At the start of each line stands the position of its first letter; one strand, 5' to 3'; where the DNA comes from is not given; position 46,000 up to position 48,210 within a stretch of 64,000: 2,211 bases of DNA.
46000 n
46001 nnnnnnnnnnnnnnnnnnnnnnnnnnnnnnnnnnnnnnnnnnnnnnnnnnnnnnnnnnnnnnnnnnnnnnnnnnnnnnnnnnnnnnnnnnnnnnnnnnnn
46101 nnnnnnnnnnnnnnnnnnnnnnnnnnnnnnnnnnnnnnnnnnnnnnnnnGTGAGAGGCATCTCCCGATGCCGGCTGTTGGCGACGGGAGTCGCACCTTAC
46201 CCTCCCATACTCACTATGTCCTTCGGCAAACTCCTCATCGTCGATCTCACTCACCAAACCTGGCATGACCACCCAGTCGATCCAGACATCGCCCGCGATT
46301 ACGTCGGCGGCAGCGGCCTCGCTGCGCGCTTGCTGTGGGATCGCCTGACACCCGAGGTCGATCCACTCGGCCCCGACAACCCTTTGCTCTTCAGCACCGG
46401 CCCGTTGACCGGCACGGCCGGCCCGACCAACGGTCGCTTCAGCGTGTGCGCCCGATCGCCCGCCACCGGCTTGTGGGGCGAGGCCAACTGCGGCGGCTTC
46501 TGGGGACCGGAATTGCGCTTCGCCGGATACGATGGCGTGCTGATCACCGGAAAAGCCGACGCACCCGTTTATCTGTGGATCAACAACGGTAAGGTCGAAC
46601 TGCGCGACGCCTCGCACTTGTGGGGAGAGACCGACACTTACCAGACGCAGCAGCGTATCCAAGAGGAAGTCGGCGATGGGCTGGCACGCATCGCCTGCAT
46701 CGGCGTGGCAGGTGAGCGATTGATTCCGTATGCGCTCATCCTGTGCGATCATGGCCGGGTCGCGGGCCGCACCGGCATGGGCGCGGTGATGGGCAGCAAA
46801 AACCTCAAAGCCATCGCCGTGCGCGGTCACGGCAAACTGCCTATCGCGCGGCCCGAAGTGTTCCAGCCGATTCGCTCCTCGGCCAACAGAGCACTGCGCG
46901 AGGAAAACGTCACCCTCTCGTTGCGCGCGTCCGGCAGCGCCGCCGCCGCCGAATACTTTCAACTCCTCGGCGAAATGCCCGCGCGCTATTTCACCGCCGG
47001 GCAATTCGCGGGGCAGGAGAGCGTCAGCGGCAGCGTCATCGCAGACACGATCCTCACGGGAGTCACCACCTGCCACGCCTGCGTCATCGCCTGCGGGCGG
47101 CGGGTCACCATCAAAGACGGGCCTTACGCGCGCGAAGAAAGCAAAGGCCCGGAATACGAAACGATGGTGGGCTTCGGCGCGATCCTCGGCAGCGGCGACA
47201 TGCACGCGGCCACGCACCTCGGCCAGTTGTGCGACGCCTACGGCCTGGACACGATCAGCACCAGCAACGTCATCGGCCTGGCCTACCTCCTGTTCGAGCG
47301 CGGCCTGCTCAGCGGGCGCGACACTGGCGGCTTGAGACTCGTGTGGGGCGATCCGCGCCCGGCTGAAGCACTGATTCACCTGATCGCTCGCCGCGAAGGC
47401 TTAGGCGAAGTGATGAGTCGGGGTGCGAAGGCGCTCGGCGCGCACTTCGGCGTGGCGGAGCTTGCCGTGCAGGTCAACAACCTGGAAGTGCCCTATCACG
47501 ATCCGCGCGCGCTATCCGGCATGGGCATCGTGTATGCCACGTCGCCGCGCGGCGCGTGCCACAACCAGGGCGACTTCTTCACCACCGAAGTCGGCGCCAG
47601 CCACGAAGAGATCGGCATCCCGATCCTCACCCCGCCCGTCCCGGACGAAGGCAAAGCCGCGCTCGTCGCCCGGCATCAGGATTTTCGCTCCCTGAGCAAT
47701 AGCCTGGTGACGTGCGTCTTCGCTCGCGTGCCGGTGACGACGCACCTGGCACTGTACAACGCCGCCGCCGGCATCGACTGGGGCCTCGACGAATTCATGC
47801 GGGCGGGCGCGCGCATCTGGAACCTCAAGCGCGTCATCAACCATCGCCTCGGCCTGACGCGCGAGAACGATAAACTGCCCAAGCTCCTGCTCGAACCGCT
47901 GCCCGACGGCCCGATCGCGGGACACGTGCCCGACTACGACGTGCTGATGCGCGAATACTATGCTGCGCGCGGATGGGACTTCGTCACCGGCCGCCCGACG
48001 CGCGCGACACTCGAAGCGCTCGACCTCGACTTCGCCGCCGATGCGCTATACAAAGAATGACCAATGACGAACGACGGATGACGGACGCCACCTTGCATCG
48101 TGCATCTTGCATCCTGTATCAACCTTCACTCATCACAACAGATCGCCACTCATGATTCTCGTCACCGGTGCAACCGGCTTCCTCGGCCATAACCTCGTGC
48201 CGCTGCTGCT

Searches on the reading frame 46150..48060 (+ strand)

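Call 3: search_protein_families(library=pfam, proteins=[window:46150-48060:+], max_evalue=0.1)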
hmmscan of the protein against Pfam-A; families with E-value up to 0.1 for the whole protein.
window:46150-48060:+ (636 aa): 2 families
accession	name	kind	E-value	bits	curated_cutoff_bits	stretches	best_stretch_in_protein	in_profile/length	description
PF01314.23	AFOR_C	-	3.8e-113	379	27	1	244-626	5-385/385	Aldehyde ferredoxin oxidoreductase, domains 2 & 3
PF02730.20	AFOR_N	-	1.4e-81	273.4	29.8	1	26-226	1-198/199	Aldehyde ferredoxin oxidoreductase, N-terminal domain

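Call 4: search_protein_families(library=ncbifam, proteins=[window:46150-48060:+], max_evalue=0.1)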
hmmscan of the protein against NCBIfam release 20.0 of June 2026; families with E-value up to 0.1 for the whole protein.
window:46150-48060:+ (636 aa): 2 families
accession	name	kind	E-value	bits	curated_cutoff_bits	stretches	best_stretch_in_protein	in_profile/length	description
NF007354.0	PRK09849.1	equivalog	3.9e-62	210.8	868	2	26-233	10-213/703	aldehyde ferredoxin oxidoreductase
NF040818.1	GAPOR_Arch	equivalog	6.6e-06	24.7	1300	1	67-148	42-122/654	glyceraldehyde-3-phosphate:ferredoxin oxidoreductase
